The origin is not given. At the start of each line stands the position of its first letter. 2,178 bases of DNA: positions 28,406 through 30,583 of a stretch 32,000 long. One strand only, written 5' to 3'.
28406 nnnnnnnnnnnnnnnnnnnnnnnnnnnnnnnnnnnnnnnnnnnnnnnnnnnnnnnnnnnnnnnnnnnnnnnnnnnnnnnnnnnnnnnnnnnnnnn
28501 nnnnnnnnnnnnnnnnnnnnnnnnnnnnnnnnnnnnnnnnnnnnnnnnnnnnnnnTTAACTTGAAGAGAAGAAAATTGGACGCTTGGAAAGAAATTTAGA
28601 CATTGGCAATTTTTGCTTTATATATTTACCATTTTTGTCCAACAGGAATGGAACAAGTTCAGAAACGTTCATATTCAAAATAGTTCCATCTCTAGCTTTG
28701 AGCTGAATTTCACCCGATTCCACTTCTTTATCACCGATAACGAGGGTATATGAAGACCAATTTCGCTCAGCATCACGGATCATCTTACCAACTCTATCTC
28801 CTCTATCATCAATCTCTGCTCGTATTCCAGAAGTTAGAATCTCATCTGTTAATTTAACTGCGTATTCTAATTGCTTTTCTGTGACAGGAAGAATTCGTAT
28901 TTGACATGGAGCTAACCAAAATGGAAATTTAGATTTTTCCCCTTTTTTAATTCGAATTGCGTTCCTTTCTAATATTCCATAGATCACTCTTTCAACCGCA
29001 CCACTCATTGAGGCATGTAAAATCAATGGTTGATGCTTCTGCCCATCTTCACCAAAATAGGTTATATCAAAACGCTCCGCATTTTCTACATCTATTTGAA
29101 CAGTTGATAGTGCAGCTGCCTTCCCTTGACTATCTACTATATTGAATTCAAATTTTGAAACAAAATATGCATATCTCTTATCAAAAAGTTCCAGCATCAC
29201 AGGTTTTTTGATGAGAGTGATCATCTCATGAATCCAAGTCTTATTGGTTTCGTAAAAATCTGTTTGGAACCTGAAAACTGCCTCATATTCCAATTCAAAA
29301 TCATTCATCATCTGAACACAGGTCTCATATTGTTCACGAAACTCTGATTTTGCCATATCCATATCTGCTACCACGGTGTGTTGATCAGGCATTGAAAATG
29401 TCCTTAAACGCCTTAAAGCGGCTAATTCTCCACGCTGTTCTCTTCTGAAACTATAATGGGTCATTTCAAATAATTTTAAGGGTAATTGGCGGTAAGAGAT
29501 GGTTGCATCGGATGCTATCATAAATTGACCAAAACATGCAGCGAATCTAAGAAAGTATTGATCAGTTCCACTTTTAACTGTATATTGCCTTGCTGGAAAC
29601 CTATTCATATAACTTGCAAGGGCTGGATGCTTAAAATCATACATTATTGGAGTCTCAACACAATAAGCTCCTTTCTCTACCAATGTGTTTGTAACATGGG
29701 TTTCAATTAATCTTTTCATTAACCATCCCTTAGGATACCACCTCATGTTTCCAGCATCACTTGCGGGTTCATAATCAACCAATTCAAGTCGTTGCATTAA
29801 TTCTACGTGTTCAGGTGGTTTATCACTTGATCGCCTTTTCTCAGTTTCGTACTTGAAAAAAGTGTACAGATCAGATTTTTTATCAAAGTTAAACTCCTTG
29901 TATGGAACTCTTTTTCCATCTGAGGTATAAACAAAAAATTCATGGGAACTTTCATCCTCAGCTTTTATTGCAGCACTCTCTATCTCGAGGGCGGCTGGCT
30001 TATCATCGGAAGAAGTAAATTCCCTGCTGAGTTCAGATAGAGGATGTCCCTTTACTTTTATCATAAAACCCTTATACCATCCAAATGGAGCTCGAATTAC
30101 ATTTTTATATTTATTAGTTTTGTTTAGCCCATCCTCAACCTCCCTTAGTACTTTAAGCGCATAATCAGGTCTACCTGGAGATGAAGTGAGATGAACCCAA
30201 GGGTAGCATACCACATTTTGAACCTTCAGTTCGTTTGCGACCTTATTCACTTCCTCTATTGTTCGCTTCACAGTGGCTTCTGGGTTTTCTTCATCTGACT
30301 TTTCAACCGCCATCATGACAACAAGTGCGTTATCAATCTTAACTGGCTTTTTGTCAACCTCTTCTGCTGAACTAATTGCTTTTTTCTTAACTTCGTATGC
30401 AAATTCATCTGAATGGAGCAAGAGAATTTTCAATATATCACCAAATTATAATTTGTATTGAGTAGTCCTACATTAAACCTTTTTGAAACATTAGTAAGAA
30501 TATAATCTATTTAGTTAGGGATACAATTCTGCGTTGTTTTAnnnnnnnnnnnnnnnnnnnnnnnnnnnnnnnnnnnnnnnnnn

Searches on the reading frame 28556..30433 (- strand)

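Call 81: search_protein_families(library=pfam, proteins=[window:28556-30433:-], max_evalue=0.001)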
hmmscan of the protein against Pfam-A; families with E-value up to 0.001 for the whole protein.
window:28556-30433:- (625 aa): 3 families
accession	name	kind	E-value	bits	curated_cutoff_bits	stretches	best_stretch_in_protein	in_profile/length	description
PF08915.16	tRNA-Thr_ED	-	2e-45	154.7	30.2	1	1-138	1-136/137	Archaea-specific editing domain of threonyl-tRNA synthetase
PF00587.30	tRNA-synt_2b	-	3.2e-19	70.1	29.3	1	284-491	1-179/179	tRNA synthetase class II core domain (G, H, P, S and T)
PF03129.25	HGTP_anticodon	-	6.4e-19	68.3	21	1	511-598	1-92/94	Anticodon binding domain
